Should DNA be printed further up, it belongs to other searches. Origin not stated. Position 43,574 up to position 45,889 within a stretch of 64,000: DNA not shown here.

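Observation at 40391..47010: Fatty-acid-modification cluster with two CFAS paralogs and two unusual gene fusions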

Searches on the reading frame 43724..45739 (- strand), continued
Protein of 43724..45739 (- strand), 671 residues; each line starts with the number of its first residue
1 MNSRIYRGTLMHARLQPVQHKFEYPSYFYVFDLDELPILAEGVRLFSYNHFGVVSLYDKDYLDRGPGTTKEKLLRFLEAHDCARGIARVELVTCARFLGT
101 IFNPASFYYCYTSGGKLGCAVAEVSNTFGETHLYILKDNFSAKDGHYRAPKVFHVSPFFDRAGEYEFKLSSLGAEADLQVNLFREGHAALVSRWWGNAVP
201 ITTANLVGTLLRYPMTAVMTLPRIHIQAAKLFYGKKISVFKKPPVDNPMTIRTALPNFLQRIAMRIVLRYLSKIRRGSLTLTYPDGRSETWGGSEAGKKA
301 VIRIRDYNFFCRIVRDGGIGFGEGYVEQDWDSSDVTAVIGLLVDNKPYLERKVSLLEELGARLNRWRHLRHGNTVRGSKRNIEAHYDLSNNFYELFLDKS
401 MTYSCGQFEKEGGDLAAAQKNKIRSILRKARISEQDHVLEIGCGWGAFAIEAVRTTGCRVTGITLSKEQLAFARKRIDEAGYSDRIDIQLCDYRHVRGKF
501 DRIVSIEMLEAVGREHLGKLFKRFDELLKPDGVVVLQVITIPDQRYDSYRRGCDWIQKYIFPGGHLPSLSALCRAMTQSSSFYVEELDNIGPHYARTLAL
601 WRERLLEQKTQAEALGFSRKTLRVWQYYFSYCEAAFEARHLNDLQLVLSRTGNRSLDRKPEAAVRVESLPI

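Call 4: find_homologous_proteins(query=window:43724-45739:-, max_evalue=1e-10)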
Query window:43724-45739:- (671 aa): 4400 proteins with E <= 1e-10 among 8000 candidates; the best 120 are listed.
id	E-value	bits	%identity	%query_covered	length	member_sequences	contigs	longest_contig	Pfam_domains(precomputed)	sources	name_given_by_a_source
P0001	0.0e+0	1560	100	100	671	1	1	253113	PF13847.13,PF13489.13,PF02353.27,PF13649.13,PF07103.17,PF08241.19,PF08242.19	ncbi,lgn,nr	ncbi:MAG: DUF1365 family protein [Candidatus Omnitrophota bacterium]|nr:DUF1365 family protein [Cand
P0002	2.9e-266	904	58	99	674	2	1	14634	PF13847.13,PF13489.13,PF02353.27,PF13649.13,PF07103.17,PF08241.19,PF08242.19,PF25371.2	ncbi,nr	ncbi:MAG TPA: DUF1365 family protein [Verrucomicrobiae bacterium]|nr:DUF1365 family protein [Verruco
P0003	8.8e-266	902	59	98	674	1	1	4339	PF13847.13,PF13489.13,PF02353.27,PF13649.13,PF07103.17,PF08241.19,PF08242.19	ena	-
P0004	2.3e-260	884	59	99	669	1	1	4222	PF13847.13,PF13489.13,PF02353.27,PF13649.13,PF07103.17,PF08241.19,PF08242.19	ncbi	-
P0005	4.1e-260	883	59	98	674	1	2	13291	PF13847.13,PF13489.13,PF02353.27,PF13649.13,PF07103.17,PF08241.19,PF08242.19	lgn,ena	-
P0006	1.7e-251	855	56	98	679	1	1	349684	PF13847.13,PF13489.13,PF02353.27,PF13649.13,PF07103.17,PF08241.19,PF08242.19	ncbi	-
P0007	1.5e-245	835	56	97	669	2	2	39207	PF13847.13,PF13489.13,PF02353.27,PF13649.13,PF07103.17,PF08241.19,PF08242.19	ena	-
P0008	1.2e-244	832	56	98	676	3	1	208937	PF13847.13,PF13489.13,PF02353.27,PF13649.13,PF07103.17,PF01728.26,PF08241.19,PF08242.19,PF25371.2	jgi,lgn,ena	-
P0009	9.5e-242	822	55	98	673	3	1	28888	PF13847.13,PF13489.13,PF02353.27,PF13649.13,PF07103.17,PF08241.19,PF08242.19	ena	-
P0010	1.1e-241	822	55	96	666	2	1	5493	PF13847.13,PF13489.13,PF02353.27,PF13649.13,PF07103.17,PF08241.19,PF08242.19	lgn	-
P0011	1.3e-241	822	54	98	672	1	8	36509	PF13847.13,PF13489.13,PF02353.27,PF13649.13,PF07103.17,PF01728.26,PF08241.19,PF08242.19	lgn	-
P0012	7.2e-241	820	54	98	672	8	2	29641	PF13847.13,PF13489.13,PF02353.27,PF13649.13,PF07103.17,PF01728.26,PF08241.19,PF08242.19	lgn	-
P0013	1.1e-238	812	55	99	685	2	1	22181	PF13847.13,PF13489.13,PF02353.27,PF13649.13,PF07103.17,PF08241.19,PF08242.19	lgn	-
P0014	2.9e-238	811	54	97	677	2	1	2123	PF13847.13,PF13489.13,PF02353.27,PF13649.13,PF07103.17,PF08241.19,PF08242.19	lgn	-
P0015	3.4e-238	811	55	97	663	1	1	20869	PF13847.13,PF13489.13,PF02353.27,PF13649.13,PF07103.17,PF08241.19,PF08242.19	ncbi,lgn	-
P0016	2.9e-237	808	53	97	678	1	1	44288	PF13847.13,PF13489.13,PF02353.27,PF13649.13,PF07103.17,PF08241.19,PF08242.19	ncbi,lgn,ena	-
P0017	2.7e-236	804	53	99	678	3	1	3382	PF13847.13,PF13489.13,PF02353.27,PF13649.13,PF07103.17,PF08241.19,PF08242.19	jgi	-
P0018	3.4e-234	798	53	97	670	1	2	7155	PF13847.13,PF13489.13,PF02353.27,PF13649.13,PF07103.17,PF08241.19,PF08242.19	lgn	-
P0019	4.3e-234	797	53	98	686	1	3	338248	PF13847.13,PF13489.13,PF02353.27,PF13649.13,PF07103.17,PF08241.19,PF08242.19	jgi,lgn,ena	-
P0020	7.6e-233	793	52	98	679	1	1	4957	PF13847.13,PF13489.13,PF02353.27,PF05175.21,PF13649.13,PF07103.17,PF01728.26,PF08241.19,PF08242.19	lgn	-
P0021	3.7e-230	784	52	100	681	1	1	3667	PF13847.13,PF13489.13,PF02353.27,PF13649.13,PF07103.17,PF08241.19,PF08242.19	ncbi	-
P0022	2.4e-227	775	54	98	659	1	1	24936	PF13847.13,PF13489.13,PF02353.27,PF13649.13,PF07103.17,PF08241.19,PF08242.19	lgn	-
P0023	3.6e-227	774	54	98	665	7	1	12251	PF13847.13,PF13489.13,PF02353.27,PF13649.13,PF07103.17,PF08241.19,PF08242.19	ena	-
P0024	1.0e-226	773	52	99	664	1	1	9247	PF13847.13,PF13489.13,PF02353.27,PF13649.13,PF07103.17,PF08241.19,PF08242.19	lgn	-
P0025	9.4e-226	770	52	97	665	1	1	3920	PF13847.13,PF13489.13,PF02353.27,PF13649.13,PF07103.17,PF01728.26,PF08241.19,PF08242.19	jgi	jgi:cyclopropane-fatty-acyl-phospholipid synthase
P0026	1.6e-225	769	54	99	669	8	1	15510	PF13847.13,PF13489.13,PF02353.27,PF13649.13,PF07103.17,PF01728.26,PF08241.19,PF08242.19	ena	-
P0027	1.6e-225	769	52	99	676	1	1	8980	PF13847.13,PF13489.13,PF02353.27,PF13649.13,PF07103.17,PF08241.19,PF08242.19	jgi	jgi:cyclopropane-fatty-acyl-phospholipid synthase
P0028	6.3e-225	767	53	98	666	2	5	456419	PF13847.13,PF13489.13,PF02353.27,PF13649.13,PF07103.17,PF08241.19,PF08242.19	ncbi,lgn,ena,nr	ncbi:MAG TPA: DUF1365 family protein [Kiritimatiellia bacterium]|nr:DUF1365 family protein [Kiritima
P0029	1.0e-224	766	53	98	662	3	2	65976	PF13847.13,PF13489.13,PF02353.27,PF13649.13,PF07103.17,PF08241.19,PF08242.19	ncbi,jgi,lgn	-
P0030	5.6e-224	764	52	97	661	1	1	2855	PF13847.13,PF13489.13,PF02353.27,PF13649.13,PF07103.17,PF08241.19,PF08242.19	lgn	-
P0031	2.9e-223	761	51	98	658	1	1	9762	PF13847.13,PF13489.13,PF02353.27,PF13649.13,PF07103.17,PF08241.19,PF08242.19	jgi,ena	-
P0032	1.6e-221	756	53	99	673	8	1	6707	PF13847.13,PF13489.13,PF02353.27,PF13649.13,PF07103.17,PF08241.19,PF08242.19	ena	-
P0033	2.0e-221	755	51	98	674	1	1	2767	PF13847.13,PF13489.13,PF02353.27,PF13649.13,PF07103.17,PF08241.19,PF08242.19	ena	-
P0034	2.0e-221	755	51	99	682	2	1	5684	PF13847.13,PF13489.13,PF02353.27,PF13649.13,PF07103.17,PF08241.19,PF08242.19,PF25371.2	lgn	-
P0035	6.4e-220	750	51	98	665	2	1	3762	PF13847.13,PF13489.13,PF02353.27,PF13649.13,PF07103.17,PF08241.19,PF08242.19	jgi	jgi:cyclopropane-fatty-acyl-phospholipid synthase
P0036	7.7e-220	750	52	98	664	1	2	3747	PF13847.13,PF13489.13,PF02353.27,PF13649.13,PF07103.17,PF08241.19,PF08242.19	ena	-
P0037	8.2e-220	750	52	98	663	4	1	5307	PF13847.13,PF13489.13,PF02353.27,PF13649.13,PF07103.17,PF08241.19,PF08242.19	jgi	-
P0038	6.4e-219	747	52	99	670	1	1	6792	PF13847.13,PF13489.13,PF02353.27,PF13649.13,PF07103.17,PF08241.19,PF08242.19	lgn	-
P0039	6.9e-219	747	51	97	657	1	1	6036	PF13847.13,PF13489.13,PF02353.27,PF13649.13,PF07103.17,PF08241.19,PF08242.19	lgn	-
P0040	7.1e-219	747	52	98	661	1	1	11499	PF13847.13,PF13489.13,PF02353.27,PF13649.13,PF07103.17,PF08241.19,PF08242.19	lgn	-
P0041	7.9e-219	747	51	98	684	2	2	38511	PF13847.13,PF13489.13,PF02353.27,PF13649.13,PF02475.24,PF07103.17,PF08241.19,PF08242.19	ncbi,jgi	jgi:cyclopropane-fatty-acyl-phospholipid synthase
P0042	9.4e-219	746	52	98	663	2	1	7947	PF13847.13,PF13489.13,PF02353.27,PF05175.21,PF13649.13,PF07103.17,PF08241.19,PF08242.19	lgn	-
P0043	1.6e-218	746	51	98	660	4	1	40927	PF13847.13,PF13489.13,PF02353.27,PF13649.13,PF07103.17,PF08241.19,PF08242.19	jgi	jgi:cyclopropane-fatty-acyl-phospholipid synthase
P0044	5.9e-218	744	51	98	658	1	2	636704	PF13847.13,PF13489.13,PF02353.27,PF13649.13,PF07103.17,PF08241.19,PF08242.19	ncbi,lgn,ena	-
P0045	7.8e-218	743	48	99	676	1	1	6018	PF13847.13,PF13489.13,PF02353.27,PF13649.13,PF07103.17,PF08241.19,PF08242.19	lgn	-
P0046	8.4e-218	743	53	96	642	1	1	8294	PF13847.13,PF13489.13,PF02353.27,PF13649.13,PF07103.17,PF08241.19,PF08242.19,PF25371.2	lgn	-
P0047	2.0e-217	742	51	98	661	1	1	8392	PF13847.13,PF13489.13,PF02353.27,PF13649.13,PF07103.17,PF08241.19,PF08242.19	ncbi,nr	ncbi:DUF1365 family protein [bacterium]|nr:DUF1365 family protein [bacterium]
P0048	4.1e-217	741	52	96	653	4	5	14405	PF13847.13,PF13489.13,PF02353.27,PF13649.13,PF07103.17,PF08241.19,PF08242.19,PF25371.2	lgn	-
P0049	1.5e-216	739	52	98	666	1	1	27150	PF13847.13,PF13489.13,PF02353.27,PF13649.13,PF07103.17,PF08241.19,PF08242.19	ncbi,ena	-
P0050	1.6e-216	739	52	98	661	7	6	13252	PF13847.13,PF13489.13,PF02353.27,PF05175.21,PF13649.13,PF07103.17,PF08241.19,PF08242.19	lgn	-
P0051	1.6e-216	739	51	98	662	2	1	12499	PF13847.13,PF13489.13,PF02353.27,PF13649.13,PF07103.17,PF08241.19,PF08242.19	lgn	-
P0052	1.7e-216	739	51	97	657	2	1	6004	PF13847.13,PF13489.13,PF02353.27,PF13649.13,PF07103.17,PF08241.19,PF08242.19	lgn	-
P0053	1.9e-216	739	51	98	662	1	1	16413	PF13847.13,PF13489.13,PF02353.27,PF13649.13,PF07103.17,PF08241.19,PF08242.19,PF25371.2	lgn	-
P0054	4.5e-216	738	50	99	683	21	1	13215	PF13847.13,PF02353.27,PF05175.21,PF13649.13,PF07103.17,PF08241.19,PF08242.19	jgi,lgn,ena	-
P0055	4.8e-216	738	52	96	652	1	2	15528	PF13847.13,PF13489.13,PF02353.27,PF13649.13,PF07103.17,PF08241.19,PF08242.19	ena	-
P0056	1.9e-215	736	52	98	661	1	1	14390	PF13847.13,PF13489.13,PF02353.27,PF05175.21,PF13649.13,PF07103.17,PF08241.19,PF08242.19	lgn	-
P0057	5.8e-215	734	51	97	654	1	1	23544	PF13847.13,PF13489.13,PF02353.27,PF13649.13,PF07103.17,PF08241.19,PF08242.19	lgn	-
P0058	6.8e-215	734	52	98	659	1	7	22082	PF13847.13,PF13489.13,PF02353.27,PF13649.13,PF07103.17,PF08241.19,PF08242.19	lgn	-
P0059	9.2e-215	733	51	100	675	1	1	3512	PF13847.13,PF13489.13,PF02353.27,PF13649.13,PF07103.17,PF08241.19,PF08242.19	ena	-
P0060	1.3e-214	733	51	98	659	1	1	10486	PF13847.13,PF13489.13,PF02353.27,PF13649.13,PF07103.17,PF08241.19,PF08242.19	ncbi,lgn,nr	ncbi:MAG: DUF1365 family protein [Candidatus Marinimicrobia bacterium]|nr:DUF1365 family protein [Ca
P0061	1.9e-214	732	52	96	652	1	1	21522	PF13847.13,PF13489.13,PF02353.27,PF13649.13,PF07103.17,PF08241.19,PF08242.19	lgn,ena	-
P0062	2.2e-214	732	51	97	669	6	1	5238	PF13847.13,PF13489.13,PF02353.27,PF13649.13,PF07103.17,PF08241.19,PF08242.19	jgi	-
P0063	2.9e-214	732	52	96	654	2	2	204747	PF13847.13,PF13489.13,PF02353.27,PF13649.13,PF07103.17,PF08241.19,PF08242.19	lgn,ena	-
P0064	3.2e-214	732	50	98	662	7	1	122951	PF13847.13,PF13489.13,PF02353.27,PF13649.13,PF07103.17,PF08241.19,PF08242.19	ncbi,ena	-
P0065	4.9e-214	731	49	98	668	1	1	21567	PF13847.13,PF13489.13,PF02353.27,PF13649.13,PF07103.17,PF08241.19,PF08242.19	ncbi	-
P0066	5.5e-214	731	50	99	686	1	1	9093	PF13847.13,PF13489.13,PF02353.27,PF13649.13,PF07103.17,PF08241.19,PF08242.19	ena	-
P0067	7.6e-214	730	51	97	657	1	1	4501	PF13847.13,PF13489.13,PF02353.27,PF13649.13,PF07103.17,PF08241.19,PF08242.19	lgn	-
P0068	1.1e-213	730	52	97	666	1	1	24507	PF13847.13,PF13489.13,PF02353.27,PF13649.13,PF07103.17,PF08241.19,PF08242.19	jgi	jgi:cyclopropane-fatty-acyl-phospholipid synthase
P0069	1.2e-213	730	50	97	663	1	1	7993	PF13847.13,PF13489.13,PF02353.27,PF13649.13,PF07103.17,PF08241.19,PF08242.19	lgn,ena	-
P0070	1.3e-213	729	50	99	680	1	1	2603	PF13847.13,PF13489.13,PF02353.27,PF13649.13,PF07103.17,PF08241.19,PF08242.19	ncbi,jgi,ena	jgi:cyclopropane-fatty-acyl-phospholipid synthase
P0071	1.9e-213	729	51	98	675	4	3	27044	PF13847.13,PF13489.13,PF02353.27,PF13649.13,PF07103.17,PF08241.19,PF08242.19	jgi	jgi:cyclopropane-fatty-acyl-phospholipid synthase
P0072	2.3e-213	729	51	98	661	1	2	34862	PF13847.13,PF13489.13,PF02353.27,PF13649.13,PF07103.17,PF08241.19,PF08242.19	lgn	-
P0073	2.7e-213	728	48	98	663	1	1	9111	PF13847.13,PF13489.13,PF02353.27,PF13649.13,PF07103.17,PF08241.19,PF08242.19,PF25371.2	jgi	jgi:cyclopropane-fatty-acyl-phospholipid synthase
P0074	3.3e-213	728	51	98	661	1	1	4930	PF13847.13,PF13489.13,PF02353.27,PF05175.21,PF13649.13,PF07103.17,PF08241.19,PF08242.19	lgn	-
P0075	5.9e-213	727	52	97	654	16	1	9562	PF13847.13,PF13489.13,PF02353.27,PF13649.13,PF07103.17,PF08241.19,PF08242.19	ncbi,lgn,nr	ncbi:MAG: DUF1365 family protein [Candidatus Omnitrophica bacterium]|nr:DUF1365 family protein [Cand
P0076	8.0e-213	727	50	98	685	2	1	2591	PF13847.13,PF13489.13,PF02353.27,PF13649.13,PF07103.17,PF08241.19,PF08242.19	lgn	-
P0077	1.3e-212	726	49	98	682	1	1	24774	PF13847.13,PF13489.13,PF02353.27,PF13649.13,PF07103.17,PF08241.19,PF08242.19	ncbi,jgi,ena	jgi:cyclopropane-fatty-acyl-phospholipid synthase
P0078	1.4e-212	726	51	95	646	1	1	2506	PF13847.13,PF13489.13,PF02353.27,PF13649.13,PF07103.17,PF08241.19,PF08242.19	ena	-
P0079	2.2e-212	725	49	96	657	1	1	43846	PF13847.13,PF13489.13,PF02353.27,PF13649.13,PF07103.17,PF08241.19,PF08242.19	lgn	-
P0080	2.4e-212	725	51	98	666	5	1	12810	PF13847.13,PF13489.13,PF02353.27,PF13649.13,PF07103.17,PF01728.26,PF08241.19,PF08242.19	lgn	-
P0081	4.8e-212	724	51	97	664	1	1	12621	PF13847.13,PF13489.13,PF02353.27,PF13649.13,PF07103.17,PF08241.19,PF08242.19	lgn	-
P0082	5.0e-212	724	51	98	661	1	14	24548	PF13847.13,PF13489.13,PF02353.27,PF13649.13,PF07103.17,PF08241.19,PF08242.19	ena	-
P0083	5.5e-212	724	51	97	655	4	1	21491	PF13847.13,PF13489.13,PF02353.27,PF13649.13,PF07103.17,PF08241.19,PF08242.19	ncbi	-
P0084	5.9e-212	724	52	96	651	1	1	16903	PF13847.13,PF13489.13,PF02353.27,PF13649.13,PF07103.17,PF08241.19,PF08242.19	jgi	jgi:cyclopropane-fatty-acyl-phospholipid synthase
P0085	7.9e-212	724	51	96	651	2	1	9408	PF13847.13,PF13489.13,PF02353.27,PF13649.13,PF07103.17,PF08241.19,PF08242.19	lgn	-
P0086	1.0e-211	723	52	97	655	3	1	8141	PF13847.13,PF13489.13,PF02353.27,PF13649.13,PF07103.17,PF08241.19,PF08242.19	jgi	-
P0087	1.2e-211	723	50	98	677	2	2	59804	PF13847.13,PF13489.13,PF02353.27,PF13649.13,PF07103.17,PF08241.19,PF08242.19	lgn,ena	-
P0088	1.2e-211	723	51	96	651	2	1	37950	PF13847.13,PF13489.13,PF02353.27,PF13649.13,PF07103.17,PF08241.19,PF08242.19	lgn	-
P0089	1.2e-211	723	49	95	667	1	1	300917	PF13847.13,PF13489.13,PF02353.27,PF13649.13,PF07103.17,PF08241.19,PF08242.19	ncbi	-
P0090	1.5e-211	723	50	97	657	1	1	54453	PF13847.13,PF13489.13,PF02353.27,PF13649.13,PF07103.17,PF08241.19,PF08242.19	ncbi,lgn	-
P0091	2.3e-211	722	49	97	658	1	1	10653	PF13847.13,PF13489.13,PF02353.27,PF13649.13,PF07103.17,PF08241.19,PF08242.19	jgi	-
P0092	6.1e-211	721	49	99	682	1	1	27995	PF13847.13,PF13489.13,PF02353.27,PF13649.13,PF07103.17,PF08241.19,PF08242.19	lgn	-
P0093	1.8e-210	719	50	97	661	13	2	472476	PF13847.13,PF13489.13,PF02353.27,PF13649.13,PF07103.17,PF08241.19,PF08242.19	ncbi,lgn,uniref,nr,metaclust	ncbi:cyclopropane-fatty-acyl-phospholipid synthase [Geoalkalibacter ferrihydriticus]|uniref:Cyclopro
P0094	2.9e-210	718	49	97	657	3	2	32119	PF13847.13,PF13489.13,PF02353.27,PF13649.13,PF07103.17,PF01728.26,PF08241.19,PF08242.19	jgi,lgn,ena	-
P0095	3.1e-210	718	49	99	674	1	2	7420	PF13489.13,PF02353.27,PF13649.13,PF07103.17,PF08241.19,PF08242.19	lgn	-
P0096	3.2e-210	718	50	98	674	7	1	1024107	PF13489.13,PF02353.27,PF13649.13,PF07103.17,PF08241.19,PF08242.19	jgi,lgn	-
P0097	3.6e-210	718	52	98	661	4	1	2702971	PF13489.13,PF02353.27,PF13649.13,PF07103.17,PF08241.19,PF08242.19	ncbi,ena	-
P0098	3.6e-210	718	52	97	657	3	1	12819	PF13847.13,PF13489.13,PF02353.27,PF13649.13,PF07103.17,PF08241.19,PF08242.19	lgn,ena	-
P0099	4.1e-210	718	50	99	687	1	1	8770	PF13847.13,PF13489.13,PF02353.27,PF13649.13,PF07103.17,PF08241.19,PF08242.19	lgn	-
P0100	4.7e-210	718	50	98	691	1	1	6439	PF13847.13,PF13489.13,PF02353.27,PF13649.13,PF07103.17,PF08241.19,PF08242.19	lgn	-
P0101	5.8e-210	717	50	99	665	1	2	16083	PF13847.13,PF13489.13,PF02353.27,PF13649.13,PF07103.17,PF08241.19,PF08242.19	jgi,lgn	jgi:cyclopropane-fatty-acyl-phospholipid synthase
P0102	1.1e-209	716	51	95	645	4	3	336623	PF13847.13,PF13489.13,PF02353.27,PF13649.13,PF07103.17,PF08241.19,PF08242.19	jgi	jgi:cyclopropane-fatty-acyl-phospholipid synthase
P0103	2.5e-209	715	49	98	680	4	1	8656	PF13847.13,PF13489.13,PF02353.27,PF13649.13,PF07103.17,PF08241.19,PF08242.19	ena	-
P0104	2.9e-209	715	51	98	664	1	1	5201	PF13847.13,PF13489.13,PF02353.27,PF13649.13,PF07103.17,PF08241.19,PF08242.19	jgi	jgi:cyclopropane-fatty-acyl-phospholipid synthase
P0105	3.4e-209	715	47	98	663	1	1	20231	PF13847.13,PF13489.13,PF02353.27,PF13649.13,PF07103.17,PF08241.19,PF08242.19,PF25371.2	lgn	-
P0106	7.3e-209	714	51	96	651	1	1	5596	PF13847.13,PF13489.13,PF02353.27,PF13649.13,PF07103.17,PF08241.19,PF08242.19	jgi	jgi:cyclopropane-fatty-acyl-phospholipid synthase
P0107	1.1e-208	713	51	97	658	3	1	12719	PF13847.13,PF13489.13,PF02353.27,PF13649.13,PF07103.17,PF08241.19,PF08242.19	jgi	jgi:cyclopropane-fatty-acyl-phospholipid synthase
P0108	1.1e-208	713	48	99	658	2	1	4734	PF13847.13,PF13489.13,PF02353.27,PF13649.13,PF07103.17,PF08241.19,PF08242.19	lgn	-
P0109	1.1e-208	713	49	98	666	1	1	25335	PF13847.13,PF13489.13,PF02353.27,PF13649.13,PF07103.17,PF08241.19,PF08242.19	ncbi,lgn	-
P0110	1.2e-208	713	51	98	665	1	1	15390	PF13847.13,PF13489.13,PF02353.27,PF13649.13,PF07103.17,PF08241.19,PF08242.19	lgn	-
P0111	1.6e-208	713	49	98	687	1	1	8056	PF13847.13,PF13489.13,PF02353.27,PF13649.13,PF07103.17,PF08241.19,PF08242.19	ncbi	-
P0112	2.0e-208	712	50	98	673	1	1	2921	PF13847.13,PF13489.13,PF02353.27,PF13649.13,PF07103.17,PF08241.19,PF08242.19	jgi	jgi:cyclopropane-fatty-acyl-phospholipid synthase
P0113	2.2e-208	712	51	97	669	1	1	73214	PF13847.13,PF13489.13,PF02353.27,PF13649.13,PF07103.17,PF08241.19,PF08242.19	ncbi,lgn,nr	ncbi:MAG: DUF1365 family protein [Kiritimatiellae bacterium]|nr:DUF1365 family protein [Kiritimatiel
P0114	7.2e-208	711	48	98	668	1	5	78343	PF13847.13,PF13489.13,PF02353.27,PF13649.13,PF07103.17,PF08241.19,PF08242.19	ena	-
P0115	9.2e-208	710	48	97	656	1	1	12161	PF13847.13,PF13489.13,PF02353.27,PF13649.13,PF07103.17,PF01728.26,PF08241.19,PF08242.19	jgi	jgi:cyclopropane-fatty-acyl-phospholipid synthase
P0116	1.0e-207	710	50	98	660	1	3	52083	PF13847.13,PF13489.13,PF02353.27,PF13649.13,PF07103.17,PF08241.19,PF08242.19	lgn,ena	-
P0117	1.1e-207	710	48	97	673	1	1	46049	PF13847.13,PF13489.13,PF02353.27,PF13649.13,PF07103.17,PF08241.19,PF08242.19,PF25371.2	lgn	-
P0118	1.3e-207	710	48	98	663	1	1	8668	PF13847.13,PF13489.13,PF02353.27,PF13649.13,PF07103.17,PF08241.19,PF08242.19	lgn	-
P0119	1.9e-207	709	49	97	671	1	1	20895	PF13847.13,PF13489.13,PF02353.27,PF13649.13,PF07103.17,PF08241.19,PF08242.19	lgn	-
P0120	3.5e-207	708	49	97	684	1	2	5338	PF13847.13,PF13489.13,PF02353.27,PF13649.13,PF07103.17,PF08241.19,PF08242.19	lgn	-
